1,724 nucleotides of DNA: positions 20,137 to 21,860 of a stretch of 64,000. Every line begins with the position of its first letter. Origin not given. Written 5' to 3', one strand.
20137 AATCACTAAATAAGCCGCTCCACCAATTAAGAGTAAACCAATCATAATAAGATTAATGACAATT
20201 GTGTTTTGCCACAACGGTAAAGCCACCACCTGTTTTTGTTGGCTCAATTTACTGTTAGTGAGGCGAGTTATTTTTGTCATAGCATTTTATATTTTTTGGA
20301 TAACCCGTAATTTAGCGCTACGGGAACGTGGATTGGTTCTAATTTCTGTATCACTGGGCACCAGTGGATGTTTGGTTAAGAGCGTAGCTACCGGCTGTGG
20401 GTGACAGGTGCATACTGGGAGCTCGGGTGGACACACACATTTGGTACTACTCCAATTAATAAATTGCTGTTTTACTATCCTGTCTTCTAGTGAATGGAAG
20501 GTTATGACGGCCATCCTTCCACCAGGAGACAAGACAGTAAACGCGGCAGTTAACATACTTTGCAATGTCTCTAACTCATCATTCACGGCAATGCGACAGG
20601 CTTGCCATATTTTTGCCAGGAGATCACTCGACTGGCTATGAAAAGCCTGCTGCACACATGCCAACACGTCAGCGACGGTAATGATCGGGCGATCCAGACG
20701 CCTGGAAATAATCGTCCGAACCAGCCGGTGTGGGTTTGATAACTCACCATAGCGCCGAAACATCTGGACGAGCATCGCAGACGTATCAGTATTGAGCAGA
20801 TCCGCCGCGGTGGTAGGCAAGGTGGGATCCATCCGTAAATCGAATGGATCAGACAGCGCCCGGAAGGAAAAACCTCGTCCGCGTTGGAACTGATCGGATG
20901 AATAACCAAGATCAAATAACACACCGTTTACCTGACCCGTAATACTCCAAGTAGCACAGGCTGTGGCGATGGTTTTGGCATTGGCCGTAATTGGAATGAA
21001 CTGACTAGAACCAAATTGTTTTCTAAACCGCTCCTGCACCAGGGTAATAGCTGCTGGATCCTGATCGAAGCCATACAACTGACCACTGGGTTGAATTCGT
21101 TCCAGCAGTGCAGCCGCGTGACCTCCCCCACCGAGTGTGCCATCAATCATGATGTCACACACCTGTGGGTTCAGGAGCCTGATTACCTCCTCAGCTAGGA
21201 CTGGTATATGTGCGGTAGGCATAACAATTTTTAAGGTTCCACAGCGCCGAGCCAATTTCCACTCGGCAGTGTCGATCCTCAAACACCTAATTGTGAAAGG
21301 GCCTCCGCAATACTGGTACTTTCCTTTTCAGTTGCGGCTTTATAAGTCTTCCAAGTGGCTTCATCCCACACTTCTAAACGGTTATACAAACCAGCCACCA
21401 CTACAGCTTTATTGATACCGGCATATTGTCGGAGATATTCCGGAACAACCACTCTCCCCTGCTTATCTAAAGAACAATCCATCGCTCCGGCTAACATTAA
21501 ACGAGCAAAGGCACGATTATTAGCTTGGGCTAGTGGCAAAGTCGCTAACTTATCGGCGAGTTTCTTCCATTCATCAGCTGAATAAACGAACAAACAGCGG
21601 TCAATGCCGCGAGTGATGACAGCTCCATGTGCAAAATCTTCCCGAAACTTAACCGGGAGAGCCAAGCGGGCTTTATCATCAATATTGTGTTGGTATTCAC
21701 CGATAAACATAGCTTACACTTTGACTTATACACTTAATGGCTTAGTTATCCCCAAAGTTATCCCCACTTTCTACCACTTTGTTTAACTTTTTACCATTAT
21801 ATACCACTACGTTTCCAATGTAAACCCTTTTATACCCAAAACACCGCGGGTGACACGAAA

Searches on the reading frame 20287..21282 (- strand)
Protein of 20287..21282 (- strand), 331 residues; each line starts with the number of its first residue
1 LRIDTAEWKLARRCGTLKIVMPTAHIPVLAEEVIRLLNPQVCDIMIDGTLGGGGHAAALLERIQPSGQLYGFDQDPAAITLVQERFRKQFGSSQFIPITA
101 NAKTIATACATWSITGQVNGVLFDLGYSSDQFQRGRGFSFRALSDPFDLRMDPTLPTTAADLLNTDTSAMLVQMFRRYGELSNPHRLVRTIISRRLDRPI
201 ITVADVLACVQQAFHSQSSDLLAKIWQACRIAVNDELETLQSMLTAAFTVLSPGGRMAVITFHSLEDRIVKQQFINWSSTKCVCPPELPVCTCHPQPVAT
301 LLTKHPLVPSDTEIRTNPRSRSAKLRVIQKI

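Call 89: search_protein_families(library=pfam, proteins=[window:20287-21282:-], max_evalue=0.00001)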
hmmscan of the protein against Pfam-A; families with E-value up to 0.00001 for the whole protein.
window:20287-21282:- (331 aa): 1 family
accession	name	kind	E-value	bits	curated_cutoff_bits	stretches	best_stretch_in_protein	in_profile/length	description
PF01795.25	Methyltransf_5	-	3e-86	290.2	27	1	24-331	3-309/309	MraW methylase family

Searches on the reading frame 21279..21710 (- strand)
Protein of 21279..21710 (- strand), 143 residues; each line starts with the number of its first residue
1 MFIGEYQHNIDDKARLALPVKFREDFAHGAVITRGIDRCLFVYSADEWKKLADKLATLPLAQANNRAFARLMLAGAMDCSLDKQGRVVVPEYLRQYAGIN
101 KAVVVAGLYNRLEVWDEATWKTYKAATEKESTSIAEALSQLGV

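Call 89: search_protein_families(library=pfam, proteins=[window:21279-21710:-], max_evalue=0.00001)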
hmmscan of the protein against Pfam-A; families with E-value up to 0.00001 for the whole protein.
window:21279-21710:- (143 aa): 1 family
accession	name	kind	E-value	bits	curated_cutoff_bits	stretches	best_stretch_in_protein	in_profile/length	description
PF02381.23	MraZ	-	3.3e-40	136.3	23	2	72-135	1-65/72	MraZ protein, putative antitoxin-like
